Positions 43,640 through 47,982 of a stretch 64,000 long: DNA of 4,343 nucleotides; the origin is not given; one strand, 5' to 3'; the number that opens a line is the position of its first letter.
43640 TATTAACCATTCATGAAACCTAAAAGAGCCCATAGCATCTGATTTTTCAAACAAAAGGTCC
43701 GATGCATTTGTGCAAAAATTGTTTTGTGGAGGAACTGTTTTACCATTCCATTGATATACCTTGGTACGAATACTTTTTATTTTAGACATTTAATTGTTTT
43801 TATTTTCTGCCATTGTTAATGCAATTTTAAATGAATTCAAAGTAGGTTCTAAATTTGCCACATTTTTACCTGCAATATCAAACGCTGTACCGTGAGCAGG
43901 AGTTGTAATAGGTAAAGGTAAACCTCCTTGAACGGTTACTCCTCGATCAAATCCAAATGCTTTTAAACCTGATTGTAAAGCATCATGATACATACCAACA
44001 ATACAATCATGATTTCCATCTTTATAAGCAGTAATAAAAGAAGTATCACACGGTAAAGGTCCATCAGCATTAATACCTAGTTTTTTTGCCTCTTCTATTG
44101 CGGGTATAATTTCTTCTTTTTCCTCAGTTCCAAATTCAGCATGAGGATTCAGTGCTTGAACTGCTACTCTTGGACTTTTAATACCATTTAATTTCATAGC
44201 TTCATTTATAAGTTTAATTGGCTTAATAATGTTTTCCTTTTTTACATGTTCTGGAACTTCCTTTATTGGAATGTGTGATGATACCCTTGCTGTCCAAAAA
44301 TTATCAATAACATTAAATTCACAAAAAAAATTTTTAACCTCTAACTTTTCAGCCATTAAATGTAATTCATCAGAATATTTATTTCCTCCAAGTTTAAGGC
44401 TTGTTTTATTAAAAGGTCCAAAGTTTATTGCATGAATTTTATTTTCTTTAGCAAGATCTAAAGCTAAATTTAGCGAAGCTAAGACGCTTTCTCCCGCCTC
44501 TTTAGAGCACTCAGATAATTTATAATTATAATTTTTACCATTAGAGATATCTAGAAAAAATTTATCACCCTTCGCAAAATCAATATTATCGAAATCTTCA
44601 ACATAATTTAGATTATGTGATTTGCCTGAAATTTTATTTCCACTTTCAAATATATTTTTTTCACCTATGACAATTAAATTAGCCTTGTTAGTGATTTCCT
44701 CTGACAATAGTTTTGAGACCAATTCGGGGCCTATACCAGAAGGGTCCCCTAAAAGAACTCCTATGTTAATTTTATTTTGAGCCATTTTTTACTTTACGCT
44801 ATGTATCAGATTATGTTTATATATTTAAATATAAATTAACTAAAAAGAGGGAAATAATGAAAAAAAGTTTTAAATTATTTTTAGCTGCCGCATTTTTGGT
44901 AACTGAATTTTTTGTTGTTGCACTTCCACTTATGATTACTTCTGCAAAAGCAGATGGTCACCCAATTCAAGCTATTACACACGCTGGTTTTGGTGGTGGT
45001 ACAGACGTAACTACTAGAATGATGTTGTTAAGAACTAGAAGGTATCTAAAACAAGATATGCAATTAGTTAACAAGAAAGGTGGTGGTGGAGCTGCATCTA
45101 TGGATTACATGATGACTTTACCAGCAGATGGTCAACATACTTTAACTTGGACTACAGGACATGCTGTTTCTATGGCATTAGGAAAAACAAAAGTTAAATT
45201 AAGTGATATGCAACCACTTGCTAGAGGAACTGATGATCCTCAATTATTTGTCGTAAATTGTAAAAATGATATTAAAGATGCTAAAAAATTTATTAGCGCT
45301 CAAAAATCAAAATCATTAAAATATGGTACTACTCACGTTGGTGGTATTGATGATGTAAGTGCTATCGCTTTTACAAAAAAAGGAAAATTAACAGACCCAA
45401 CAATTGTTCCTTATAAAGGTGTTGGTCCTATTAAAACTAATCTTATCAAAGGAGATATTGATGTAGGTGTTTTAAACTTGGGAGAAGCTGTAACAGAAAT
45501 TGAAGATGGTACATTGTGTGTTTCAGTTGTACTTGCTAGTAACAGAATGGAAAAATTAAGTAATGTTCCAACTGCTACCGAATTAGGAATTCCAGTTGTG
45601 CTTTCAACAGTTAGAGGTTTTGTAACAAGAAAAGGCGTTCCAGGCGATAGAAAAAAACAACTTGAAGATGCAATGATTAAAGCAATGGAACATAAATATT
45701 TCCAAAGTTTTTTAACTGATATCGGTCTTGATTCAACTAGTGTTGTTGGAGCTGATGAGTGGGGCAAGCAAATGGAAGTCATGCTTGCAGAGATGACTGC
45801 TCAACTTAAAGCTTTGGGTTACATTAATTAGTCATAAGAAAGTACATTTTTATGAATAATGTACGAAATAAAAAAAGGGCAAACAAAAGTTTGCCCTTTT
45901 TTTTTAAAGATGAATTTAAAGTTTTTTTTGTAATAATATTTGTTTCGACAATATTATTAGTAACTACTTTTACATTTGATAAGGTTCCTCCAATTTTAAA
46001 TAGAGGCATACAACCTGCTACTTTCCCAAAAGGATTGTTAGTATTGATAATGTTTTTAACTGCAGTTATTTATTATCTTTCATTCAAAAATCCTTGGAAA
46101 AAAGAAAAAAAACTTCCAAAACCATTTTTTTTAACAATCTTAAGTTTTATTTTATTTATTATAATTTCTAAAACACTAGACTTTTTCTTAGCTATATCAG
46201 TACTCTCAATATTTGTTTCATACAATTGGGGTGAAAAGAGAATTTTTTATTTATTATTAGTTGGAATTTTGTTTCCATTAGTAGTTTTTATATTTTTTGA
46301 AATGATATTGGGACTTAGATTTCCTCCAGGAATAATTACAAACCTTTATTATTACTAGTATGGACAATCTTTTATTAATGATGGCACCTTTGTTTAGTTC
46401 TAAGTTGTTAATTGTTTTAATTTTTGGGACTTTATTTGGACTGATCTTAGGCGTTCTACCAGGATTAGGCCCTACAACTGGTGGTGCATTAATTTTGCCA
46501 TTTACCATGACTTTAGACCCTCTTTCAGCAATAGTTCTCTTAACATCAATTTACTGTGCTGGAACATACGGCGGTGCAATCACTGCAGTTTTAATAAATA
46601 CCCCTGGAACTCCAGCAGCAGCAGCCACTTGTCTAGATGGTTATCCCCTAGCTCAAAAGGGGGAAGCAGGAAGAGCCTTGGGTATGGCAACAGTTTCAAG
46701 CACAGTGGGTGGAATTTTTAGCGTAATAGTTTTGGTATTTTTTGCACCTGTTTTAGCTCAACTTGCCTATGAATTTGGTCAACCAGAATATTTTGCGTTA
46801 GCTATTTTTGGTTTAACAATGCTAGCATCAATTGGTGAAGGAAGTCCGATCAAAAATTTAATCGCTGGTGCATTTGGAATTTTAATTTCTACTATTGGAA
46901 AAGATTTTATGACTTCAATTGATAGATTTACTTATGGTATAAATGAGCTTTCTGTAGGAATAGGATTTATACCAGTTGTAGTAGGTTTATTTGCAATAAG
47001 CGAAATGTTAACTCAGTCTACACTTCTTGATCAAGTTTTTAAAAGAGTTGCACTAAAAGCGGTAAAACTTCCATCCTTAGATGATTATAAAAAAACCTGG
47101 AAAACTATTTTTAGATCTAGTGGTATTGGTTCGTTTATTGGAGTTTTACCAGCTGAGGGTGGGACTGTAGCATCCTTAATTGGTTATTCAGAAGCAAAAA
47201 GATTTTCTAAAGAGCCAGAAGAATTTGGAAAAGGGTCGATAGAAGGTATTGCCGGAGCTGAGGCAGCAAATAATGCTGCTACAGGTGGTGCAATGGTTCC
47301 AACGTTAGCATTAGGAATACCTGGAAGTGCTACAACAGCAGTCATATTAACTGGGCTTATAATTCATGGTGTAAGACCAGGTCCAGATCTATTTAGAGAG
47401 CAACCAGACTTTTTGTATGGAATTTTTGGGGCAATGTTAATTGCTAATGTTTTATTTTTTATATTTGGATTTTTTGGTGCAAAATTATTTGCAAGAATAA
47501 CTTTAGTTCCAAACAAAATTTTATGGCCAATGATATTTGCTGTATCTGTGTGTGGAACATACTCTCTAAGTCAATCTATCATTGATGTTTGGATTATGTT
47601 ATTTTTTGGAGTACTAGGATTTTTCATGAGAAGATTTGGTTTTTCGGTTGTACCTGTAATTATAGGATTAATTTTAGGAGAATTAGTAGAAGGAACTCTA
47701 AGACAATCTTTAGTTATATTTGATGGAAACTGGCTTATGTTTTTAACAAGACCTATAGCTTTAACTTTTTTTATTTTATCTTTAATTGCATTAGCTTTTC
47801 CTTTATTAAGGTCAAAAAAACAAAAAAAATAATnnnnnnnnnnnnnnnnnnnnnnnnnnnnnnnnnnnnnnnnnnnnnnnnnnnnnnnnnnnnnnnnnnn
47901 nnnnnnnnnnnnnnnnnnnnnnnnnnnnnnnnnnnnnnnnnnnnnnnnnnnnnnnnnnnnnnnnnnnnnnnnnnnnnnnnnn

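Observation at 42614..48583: Candidate vitamin C (ascorbate) breakdown-product scavenging module in SAR11: ClxD-like PdxA + LyxD + TTT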

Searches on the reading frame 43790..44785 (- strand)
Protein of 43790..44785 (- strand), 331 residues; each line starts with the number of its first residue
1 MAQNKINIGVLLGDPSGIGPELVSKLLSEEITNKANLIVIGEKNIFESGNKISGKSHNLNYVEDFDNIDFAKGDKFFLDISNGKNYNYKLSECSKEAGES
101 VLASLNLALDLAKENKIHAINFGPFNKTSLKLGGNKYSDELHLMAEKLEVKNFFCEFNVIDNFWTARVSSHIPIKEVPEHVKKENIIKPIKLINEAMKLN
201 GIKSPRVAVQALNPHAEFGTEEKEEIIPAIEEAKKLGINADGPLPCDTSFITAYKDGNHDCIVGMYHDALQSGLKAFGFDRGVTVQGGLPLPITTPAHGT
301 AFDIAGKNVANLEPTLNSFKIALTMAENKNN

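Call 3: search_protein_families(library=pfam, proteins=[window:43790-44785:-])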
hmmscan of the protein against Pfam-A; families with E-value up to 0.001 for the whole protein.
window:43790-44785:- (331 aa): 1 family
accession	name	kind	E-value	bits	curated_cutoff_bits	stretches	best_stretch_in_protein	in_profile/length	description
PF04166.17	PdxA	-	1.2e-73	248.5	27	1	35-322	3-286/286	Pyridoxal phosphate biosynthetic protein PdxA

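Call 4: search_protein_families(library=ncbifam, proteins=[window:43790-44785:-])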
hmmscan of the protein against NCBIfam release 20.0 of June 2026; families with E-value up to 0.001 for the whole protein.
window:43790-44785:- (331 aa): 7 families
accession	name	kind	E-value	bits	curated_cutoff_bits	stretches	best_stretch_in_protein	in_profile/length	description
TIGR00557.1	pdxA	equivalog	8.3e-64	216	290.35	1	8-326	2-320/320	4-hydroxythreonine-4-phosphate dehydrogenase PdxA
NF002992.0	PRK03743.1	equivalog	1.5e-63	215.1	470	1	4-329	3-331/333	4-hydroxythreonine-4-phosphate dehydrogenase PdxA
NF003699.0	PRK05312.1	equivalog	2.9e-52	178.1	378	1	7-330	6-337/340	4-hydroxythreonine-4-phosphate dehydrogenase PdxA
NF002891.0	PRK03371.1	equivalog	1.1e-48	166.2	583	1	8-325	5-325/326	D-threonate 4-phosphate dehydrogenase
NF002744.0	PRK02746.1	equivalog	1.1e-44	153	425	1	3-329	7-343/346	4-hydroxythreonine-4-phosphate dehydrogenase PdxA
NF002520.0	PRK01909.1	equivalog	1.9e-39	135.9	476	1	3-330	3-327/329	4-hydroxythreonine-4-phosphate dehydrogenase PdxA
NF003040.0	PRK03946.1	equivalog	6e-33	114.6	376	1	8-327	4-305/307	4-hydroxythreonine-4-phosphate dehydrogenase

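Call 6: search_solved_structures(query=window:43790-44785:-, max_evalue=1e-10)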
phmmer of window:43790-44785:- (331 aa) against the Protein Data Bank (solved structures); distinct sequences matched with E-value up to 1e-10: 14.
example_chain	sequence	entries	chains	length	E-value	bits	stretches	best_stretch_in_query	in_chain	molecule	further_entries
2hi1_A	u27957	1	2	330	2.5e-42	148.5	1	7-326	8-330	4-hydroxythreonine-4-phosphate dehydrogenase 2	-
4jqp_A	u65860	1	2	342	9.9e-41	143.3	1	8-317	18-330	4-hydroxythreonine-4-phosphate dehydrogenase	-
6e85_A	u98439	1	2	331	2.5e-36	128.8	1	8-327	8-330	D-threonate 4-phosphate dehydrogenase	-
6xmy_A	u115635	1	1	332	4.6e-34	121.4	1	11-326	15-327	4-hydroxythreonine-4-phosphate dehydrogenase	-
1ps7_A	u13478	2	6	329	4.4e-30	108.3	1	10-328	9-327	4-hydroxythreonine-4-phosphate dehydrogenase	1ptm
1ps6_A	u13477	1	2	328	4.6e-30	108.2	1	10-328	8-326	4-hydroxythreonine-4-phosphate dehydrogenase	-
1r8k_A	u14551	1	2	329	6e-29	104.6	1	10-328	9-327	4-hydroxythreonine-4-phosphate dehydrogenase 1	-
3lxy_A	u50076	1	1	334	3.2e-26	95.6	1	9-330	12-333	4-hydroxythreonine-4-phosphate dehydrogenase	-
1yxo_A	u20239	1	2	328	8e-22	81.2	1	165-308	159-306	4-hydroxythreonine-4-phosphate dehydrogenase 1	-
8zj3_A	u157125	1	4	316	2e-21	79.9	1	8-318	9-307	4-hydroxythreonine-4-phosphate dehydrogenase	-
8zj7_B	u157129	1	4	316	2e-21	79.9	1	8-318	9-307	4-hydroxythreonine-4-phosphate dehydrogenase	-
8zhy_A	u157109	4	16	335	2.6e-21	79.5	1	8-318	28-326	4-hydroxythreonine-4-phosphate dehydrogenase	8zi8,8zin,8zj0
8zj5_A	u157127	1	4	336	2.6e-21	79.5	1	8-318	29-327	4-hydroxythreonine-4-phosphate dehydrogenase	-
4aty_A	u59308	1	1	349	7.5e-13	51.7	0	88-324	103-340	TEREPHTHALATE 1,2-CIS-DIHYDRODIOL DEHYDROGENASE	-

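Call 31: find_homologous_proteins(query=window:43790-44785:-, max_evalue=1e-30)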
Query window:43790-44785:- (331 aa): 7317 proteins with E <= 1e-30 among 8000 candidates; the best 120 are listed. Only proteins of 182 to 580 residues were searched: fused or split forms outside these lengths cannot appear, so this answer is no evidence that the protein stands alone or is whole; lengths 'longer' or 'shorter' looks for them.
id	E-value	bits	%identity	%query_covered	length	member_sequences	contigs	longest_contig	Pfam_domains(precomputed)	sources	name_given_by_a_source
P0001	1.2e-216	736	100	100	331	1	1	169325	PF04166.18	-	-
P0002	7.3e-214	727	98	100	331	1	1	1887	PF04166.18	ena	-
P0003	2.2e-212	722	98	100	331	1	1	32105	PF04166.18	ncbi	-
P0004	3.4e-212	722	98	100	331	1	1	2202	PF04166.18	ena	-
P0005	4.8e-212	721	98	100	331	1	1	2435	PF04166.18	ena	-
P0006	5.0e-212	721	98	100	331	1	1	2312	PF04166.18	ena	-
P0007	5.9e-212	721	98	100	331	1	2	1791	PF04166.18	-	-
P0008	6.9e-212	721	98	100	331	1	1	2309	PF04166.18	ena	-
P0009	7.4e-212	720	98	100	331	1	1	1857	PF04166.18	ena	-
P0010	7.6e-212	720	98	100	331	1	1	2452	PF04166.18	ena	-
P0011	7.9e-212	720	98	100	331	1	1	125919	PF04166.18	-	-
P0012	9.5e-212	720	98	100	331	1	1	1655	PF04166.18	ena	-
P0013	1.0e-211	720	98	100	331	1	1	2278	PF04166.18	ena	-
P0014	1.1e-211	720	98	100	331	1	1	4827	PF04166.18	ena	-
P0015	1.5e-211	719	98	100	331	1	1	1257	PF04166.18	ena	-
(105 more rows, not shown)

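Call 42: search_protein_representatives(protein=window:43790-44785:-)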
Query: 331 residues. Proteins with E-value up to 0.001 (for the whole library): 7213; up to 1e-10: 4266; up to 1e-30: 690. The best 150 are listed.
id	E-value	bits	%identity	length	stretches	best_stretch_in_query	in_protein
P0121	4.2e-190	647.3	85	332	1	1-330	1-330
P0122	6.4e-124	429.8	88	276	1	115-330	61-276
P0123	1.9e-81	290.3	72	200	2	176-329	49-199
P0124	5.5e-80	285.5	91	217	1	187-330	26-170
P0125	8.6e-79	281.5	87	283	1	111-256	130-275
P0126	1.0e-74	268.2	41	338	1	6-330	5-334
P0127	3.0e-73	263.3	48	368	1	7-328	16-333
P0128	7.4e-73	262.1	43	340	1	6-329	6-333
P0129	1.6e-70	254.4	40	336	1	5-328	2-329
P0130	1.8e-70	254.2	62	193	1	7-195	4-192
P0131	3.2e-70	253.4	89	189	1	197-327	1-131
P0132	1.5e-68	247.9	40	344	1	1-330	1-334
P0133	1.8e-68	247.7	41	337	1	5-329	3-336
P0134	6.9e-68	245.7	41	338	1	5-326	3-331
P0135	8.1e-67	242.2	93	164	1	213-330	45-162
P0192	2.2e-50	188.2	37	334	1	7-326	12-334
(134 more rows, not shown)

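Call 74: find_encoding_contigs(protein=P0128, flank=6000, max_places=2)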
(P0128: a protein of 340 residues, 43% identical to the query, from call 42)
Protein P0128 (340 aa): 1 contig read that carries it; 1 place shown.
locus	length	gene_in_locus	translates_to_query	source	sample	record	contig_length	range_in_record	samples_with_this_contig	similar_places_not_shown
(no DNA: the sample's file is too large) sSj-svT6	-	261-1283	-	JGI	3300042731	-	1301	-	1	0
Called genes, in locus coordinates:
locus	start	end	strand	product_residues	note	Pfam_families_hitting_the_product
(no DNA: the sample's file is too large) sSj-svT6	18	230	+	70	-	PF06808:DctM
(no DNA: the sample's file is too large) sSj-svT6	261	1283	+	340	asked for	PF04166:PdxA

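Call 75: find_encoding_contigs(protein=P0127, flank=6000, max_places=2)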
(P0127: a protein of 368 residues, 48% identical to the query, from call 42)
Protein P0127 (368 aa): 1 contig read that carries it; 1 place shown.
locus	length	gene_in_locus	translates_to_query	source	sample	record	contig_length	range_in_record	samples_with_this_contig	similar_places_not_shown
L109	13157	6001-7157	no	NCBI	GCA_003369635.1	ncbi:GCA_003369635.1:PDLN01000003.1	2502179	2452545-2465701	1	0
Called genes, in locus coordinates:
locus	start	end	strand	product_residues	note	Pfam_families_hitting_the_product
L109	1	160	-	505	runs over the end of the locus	PF07690:MFS_1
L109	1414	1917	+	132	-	-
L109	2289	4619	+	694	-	PF04082:Fungal_trans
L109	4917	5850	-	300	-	-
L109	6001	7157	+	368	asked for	PF04166:PdxA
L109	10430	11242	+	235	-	PF00106:adh_short, PF13561:adh_short_C2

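Call 76: find_encoding_contigs(protein=P0126, flank=6000, max_places=2)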
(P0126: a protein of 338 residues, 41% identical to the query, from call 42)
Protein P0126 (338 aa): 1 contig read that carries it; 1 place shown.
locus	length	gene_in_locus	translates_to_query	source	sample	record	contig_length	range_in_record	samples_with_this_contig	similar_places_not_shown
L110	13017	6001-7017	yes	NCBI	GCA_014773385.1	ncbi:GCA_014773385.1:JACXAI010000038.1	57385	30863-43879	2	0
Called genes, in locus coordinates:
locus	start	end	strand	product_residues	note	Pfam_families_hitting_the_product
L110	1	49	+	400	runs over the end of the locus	PF02746:MR_MLE_N, PF13378:MR_MLE_C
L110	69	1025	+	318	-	PF01136:Peptidase_U32 (faint)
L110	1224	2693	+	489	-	PF00171:Aldedh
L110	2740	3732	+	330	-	PF03401:TctC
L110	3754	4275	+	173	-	PF07331:TctB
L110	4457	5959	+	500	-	PF01970:TctA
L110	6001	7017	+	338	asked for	PF04166:PdxA, PF00180:Iso_dh (weak)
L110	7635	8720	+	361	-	-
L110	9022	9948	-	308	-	PF01734:Patatin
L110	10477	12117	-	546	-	PF00199:Catalase, PF06628:Catalase-rel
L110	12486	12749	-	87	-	-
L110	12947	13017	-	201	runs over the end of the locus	PF04854:DUF624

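Call 77: find_encoding_contigs(protein=P0134, flank=6000, max_places=1)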
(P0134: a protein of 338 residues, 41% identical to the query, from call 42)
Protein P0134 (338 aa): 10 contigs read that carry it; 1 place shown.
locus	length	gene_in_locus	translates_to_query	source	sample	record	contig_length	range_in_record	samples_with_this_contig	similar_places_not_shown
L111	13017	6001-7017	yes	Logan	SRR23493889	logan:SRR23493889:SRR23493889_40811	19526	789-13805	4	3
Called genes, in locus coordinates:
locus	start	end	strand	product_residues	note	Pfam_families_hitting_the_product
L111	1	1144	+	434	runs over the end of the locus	PF00083:Sugar_tr, PF07690:MFS_1, PF06779:MFS_4, PF07690:MFS_1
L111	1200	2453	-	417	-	PF00278:Orn_DAP_Arg_deC, PF01168:Ala_racemase_N (faint), PF02784:Orn_Arg_deC_N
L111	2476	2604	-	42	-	PF13627:LptM_cons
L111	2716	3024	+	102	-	PF01491:Frataxin_Cyay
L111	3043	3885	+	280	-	PF02253:PLA1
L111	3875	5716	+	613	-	PF00270:DEAD, PF00271:Helicase_C, PF16124:RecQ_Zn_bind, PF09382:RQC, PF00570:HRDC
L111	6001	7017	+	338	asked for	PF04166:PdxA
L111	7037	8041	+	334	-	PF02733:Dak1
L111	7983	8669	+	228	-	PF02734:Dak2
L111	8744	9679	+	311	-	PF03401:TctC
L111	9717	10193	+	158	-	PF07331:TctB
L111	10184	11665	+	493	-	PF01970:TctA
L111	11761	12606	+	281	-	PF01261:AP_endonuc_2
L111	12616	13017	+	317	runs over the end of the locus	PF04545:Sigma70_r4 (weak), PF04198:Sugar-bind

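Call 78: find_encoding_contigs(protein=P0129, flank=6000, max_places=1)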
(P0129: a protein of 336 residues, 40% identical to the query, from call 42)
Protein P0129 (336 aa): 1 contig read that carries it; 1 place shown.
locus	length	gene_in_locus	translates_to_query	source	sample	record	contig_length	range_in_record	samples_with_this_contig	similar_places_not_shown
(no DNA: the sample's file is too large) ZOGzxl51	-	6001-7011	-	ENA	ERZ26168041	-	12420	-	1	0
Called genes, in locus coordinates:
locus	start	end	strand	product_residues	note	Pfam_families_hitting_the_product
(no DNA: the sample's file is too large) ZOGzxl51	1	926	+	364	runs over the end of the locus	PF13407:Peripla_BP_4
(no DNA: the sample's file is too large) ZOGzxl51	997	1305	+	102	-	-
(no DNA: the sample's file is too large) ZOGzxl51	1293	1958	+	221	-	PF08843:AbiEii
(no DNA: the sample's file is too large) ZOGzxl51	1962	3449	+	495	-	PF00005:ABC_tran, PF13304:AAA_21 (faint), PF00005:ABC_tran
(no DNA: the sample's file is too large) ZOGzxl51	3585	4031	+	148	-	PF07386:DUF1499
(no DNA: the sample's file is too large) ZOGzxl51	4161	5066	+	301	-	PF08450:SGL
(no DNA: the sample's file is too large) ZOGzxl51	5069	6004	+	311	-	PF21783:YNCE (faint)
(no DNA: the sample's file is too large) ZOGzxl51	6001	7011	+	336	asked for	PF04166:PdxA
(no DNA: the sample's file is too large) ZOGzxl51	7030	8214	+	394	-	PF02746:MR_MLE_N, PF13378:MR_MLE_C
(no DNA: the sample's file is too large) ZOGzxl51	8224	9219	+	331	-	-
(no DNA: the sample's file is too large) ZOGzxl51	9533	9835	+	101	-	?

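Call 79: find_encoding_contigs(protein=P0132, flank=6000, max_places=1)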
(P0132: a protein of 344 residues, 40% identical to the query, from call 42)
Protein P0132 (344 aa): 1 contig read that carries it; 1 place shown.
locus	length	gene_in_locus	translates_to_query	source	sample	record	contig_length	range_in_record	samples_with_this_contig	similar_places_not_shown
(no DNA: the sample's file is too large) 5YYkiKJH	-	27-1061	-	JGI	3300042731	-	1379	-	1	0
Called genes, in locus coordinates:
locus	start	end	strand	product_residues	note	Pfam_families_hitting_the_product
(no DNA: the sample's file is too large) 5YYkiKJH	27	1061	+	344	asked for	PF04166:PdxA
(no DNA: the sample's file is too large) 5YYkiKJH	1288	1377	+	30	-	?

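Call 80: find_encoding_contigs(protein=P0192, flank=6000, max_places=1)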
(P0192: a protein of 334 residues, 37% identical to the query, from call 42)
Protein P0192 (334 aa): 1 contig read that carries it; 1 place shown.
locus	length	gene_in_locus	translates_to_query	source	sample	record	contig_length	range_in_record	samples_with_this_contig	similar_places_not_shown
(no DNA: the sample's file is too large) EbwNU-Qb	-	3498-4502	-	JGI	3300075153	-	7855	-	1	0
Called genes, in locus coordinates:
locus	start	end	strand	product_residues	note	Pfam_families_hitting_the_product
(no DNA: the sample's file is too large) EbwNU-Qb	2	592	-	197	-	?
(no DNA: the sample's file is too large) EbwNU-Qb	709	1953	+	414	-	PF09861:Lar_N (weak)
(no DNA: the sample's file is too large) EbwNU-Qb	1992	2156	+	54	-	-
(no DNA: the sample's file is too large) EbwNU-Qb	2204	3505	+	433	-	PF07005:SBD_N, PF17042:NBD_C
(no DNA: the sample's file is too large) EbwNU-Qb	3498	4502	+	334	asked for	PF04166:PdxA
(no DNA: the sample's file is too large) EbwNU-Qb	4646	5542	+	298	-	PF00248:Aldo_ket_red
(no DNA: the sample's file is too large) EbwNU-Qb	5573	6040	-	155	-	PF01928:CYTH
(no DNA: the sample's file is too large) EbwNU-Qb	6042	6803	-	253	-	PF06977:SdiA-regulated, PF13449:Phytase-like, PF24684:Vgb_lyase (weak)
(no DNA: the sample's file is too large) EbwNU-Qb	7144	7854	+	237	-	?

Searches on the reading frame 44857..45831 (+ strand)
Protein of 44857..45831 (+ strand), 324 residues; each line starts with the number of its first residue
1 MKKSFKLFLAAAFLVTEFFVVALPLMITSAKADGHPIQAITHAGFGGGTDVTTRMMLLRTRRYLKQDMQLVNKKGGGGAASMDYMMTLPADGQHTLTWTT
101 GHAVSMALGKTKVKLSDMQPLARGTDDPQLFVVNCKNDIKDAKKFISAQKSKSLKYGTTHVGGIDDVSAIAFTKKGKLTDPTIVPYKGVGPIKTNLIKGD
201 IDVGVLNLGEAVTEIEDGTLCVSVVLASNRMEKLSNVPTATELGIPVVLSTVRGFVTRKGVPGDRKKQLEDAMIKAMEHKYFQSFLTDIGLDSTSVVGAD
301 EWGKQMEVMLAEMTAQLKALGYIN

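Call 3: search_protein_families(library=pfam, proteins=[window:44857-45831:+])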
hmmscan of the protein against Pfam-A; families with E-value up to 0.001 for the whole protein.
window:44857-45831:+ (324 aa): 1 family
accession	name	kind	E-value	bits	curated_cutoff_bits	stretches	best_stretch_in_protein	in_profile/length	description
PF03401.19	TctC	-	1.4e-17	64.6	27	1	55-294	4-247/274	Tripartite tricarboxylate transporter family receptor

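Call 4: search_protein_families(library=ncbifam, proteins=[window:44857-45831:+])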
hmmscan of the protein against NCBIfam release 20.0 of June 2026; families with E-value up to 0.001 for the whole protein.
window:44857-45831:+ (324 aa): 0 families

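Call 40: search_solved_structures(query=window:44857-45831:+, max_evalue=0.001)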
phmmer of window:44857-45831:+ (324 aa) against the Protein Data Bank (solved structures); distinct sequences matched with E-value up to 0.001: 11.
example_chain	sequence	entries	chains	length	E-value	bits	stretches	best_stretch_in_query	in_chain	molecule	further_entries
2dvz_A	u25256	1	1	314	5.5e-22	81.9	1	32-291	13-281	Putative exported protein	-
4x9t_A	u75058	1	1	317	2.8e-20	76.3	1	32-279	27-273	Uncharacterized protein UPF0065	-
6hke_A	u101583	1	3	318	5e-19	72.1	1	42-290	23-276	Possible TctC subunit of the Tripartite Tricarboxylate Transport(TTT) Family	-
25hk_A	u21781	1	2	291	1.4e-18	70.7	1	35-287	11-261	Tripartite tricarboxylate transporter substrate binding protein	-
7ndr_A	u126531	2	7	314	4.5e-15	59.2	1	35-278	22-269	Tripartite tricarboxylate transporter substrate binding protein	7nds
5oei_A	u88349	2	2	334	3.4e-14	56.3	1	44-255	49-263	Uncharacterized protein family UPF0065:Tat pathway signal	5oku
2qpq_A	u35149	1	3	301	1.6e-13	54.1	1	35-321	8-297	protein Bug27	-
8hka_A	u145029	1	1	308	3.5e-13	53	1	44-282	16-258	Periplasmic terephthalate binding protein (TBP)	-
8hk9_D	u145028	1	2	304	3.6e-13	52.9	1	44-282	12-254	Periplasmic terephthalate binding protein (TBP)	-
8hkb_A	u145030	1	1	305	2.4e-12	50.2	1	44-282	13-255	Periplasmic terephthalate binding protein (TBP)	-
2f5x_A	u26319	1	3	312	2.3e-07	33.9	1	35-291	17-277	BugD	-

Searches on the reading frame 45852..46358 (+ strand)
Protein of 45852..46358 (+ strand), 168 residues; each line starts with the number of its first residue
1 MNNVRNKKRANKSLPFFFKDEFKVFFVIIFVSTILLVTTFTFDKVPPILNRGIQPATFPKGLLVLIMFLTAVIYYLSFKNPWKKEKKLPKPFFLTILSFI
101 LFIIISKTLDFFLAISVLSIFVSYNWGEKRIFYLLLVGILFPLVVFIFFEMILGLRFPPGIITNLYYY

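Call 3: search_protein_families(library=pfam, proteins=[window:45852-46358:+])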
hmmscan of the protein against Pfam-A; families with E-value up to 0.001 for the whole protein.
window:45852-46358:+ (168 aa): 1 family
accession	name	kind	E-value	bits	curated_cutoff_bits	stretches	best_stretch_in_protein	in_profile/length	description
PF07331.16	TctB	-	1.3e-11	45.3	29.1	1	26-158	7-137/137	Tripartite tricarboxylate transporter TctB family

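Call 4: search_protein_families(library=ncbifam, proteins=[window:45852-46358:+])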
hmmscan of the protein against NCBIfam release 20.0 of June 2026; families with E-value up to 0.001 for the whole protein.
window:45852-46358:+ (168 aa): 0 families

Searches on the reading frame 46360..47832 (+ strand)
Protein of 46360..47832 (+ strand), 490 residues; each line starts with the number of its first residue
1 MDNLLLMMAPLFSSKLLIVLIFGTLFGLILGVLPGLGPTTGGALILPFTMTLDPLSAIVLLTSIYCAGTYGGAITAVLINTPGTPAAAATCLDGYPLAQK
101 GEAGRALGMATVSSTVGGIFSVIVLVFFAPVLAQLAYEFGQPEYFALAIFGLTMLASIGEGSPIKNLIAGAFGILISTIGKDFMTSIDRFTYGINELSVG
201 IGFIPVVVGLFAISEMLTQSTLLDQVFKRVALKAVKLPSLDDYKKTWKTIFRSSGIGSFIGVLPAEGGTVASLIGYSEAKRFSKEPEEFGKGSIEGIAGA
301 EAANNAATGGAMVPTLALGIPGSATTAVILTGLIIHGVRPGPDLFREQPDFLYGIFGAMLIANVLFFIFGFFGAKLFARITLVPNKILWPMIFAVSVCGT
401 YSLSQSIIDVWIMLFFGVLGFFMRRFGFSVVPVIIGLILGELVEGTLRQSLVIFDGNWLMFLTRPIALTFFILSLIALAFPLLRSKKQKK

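Call 3: search_protein_families(library=pfam, proteins=[window:46360-47832:+])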
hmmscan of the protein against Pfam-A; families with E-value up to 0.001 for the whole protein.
window:46360-47832:+ (490 aa): 1 family
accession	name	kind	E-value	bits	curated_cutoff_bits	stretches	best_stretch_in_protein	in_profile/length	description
PF01970.21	TctA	-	3.1e-158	527.3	28.9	1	17-435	1-423/423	Tripartite tricarboxylate transporter TctA family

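Call 4: search_protein_families(library=ncbifam, proteins=[window:46360-47832:+])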
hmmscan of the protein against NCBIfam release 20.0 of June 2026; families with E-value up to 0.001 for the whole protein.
window:46360-47832:+ (490 aa): 0 families
